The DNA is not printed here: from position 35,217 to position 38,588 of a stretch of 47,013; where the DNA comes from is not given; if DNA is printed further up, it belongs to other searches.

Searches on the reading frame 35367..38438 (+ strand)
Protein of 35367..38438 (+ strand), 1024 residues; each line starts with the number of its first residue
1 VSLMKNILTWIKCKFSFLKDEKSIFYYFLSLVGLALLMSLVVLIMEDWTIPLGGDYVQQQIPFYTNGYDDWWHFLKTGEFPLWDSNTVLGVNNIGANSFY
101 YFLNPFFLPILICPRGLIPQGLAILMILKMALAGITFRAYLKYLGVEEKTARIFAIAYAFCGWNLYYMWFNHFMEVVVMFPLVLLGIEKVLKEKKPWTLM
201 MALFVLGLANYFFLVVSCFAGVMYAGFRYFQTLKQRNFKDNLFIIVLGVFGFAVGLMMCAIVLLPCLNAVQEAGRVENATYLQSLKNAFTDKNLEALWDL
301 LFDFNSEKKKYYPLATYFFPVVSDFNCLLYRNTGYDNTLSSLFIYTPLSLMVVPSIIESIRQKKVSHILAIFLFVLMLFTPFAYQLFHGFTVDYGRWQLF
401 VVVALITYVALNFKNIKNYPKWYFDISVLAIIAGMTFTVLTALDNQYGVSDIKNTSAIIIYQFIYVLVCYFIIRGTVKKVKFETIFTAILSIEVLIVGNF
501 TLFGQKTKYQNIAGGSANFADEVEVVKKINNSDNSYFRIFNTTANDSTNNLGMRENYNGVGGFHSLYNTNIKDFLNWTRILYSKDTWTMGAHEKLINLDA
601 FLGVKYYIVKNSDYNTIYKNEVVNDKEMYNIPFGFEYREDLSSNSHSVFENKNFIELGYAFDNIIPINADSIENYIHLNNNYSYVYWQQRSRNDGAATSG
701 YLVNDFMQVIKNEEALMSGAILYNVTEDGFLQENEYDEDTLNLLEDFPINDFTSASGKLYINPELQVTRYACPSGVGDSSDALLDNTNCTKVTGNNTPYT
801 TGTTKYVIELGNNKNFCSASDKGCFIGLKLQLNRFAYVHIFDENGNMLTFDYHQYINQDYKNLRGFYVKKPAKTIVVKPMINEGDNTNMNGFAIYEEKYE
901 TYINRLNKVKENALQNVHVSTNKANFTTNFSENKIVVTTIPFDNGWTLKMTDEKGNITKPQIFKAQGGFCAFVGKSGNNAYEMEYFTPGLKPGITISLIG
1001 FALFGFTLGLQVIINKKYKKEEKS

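Call 8: search_protein_families(library=pfam, proteins=[window:35367-38438:+], max_evalue=0.01)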
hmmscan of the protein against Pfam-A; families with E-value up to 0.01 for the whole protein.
window:35367-38438:+ (1024 aa): 1 family
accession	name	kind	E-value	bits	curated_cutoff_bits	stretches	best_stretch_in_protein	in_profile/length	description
PF09586.16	YfhO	-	2.6e-71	241.6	28.5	3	36-304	7-272/835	Bacterial membrane protein YfhO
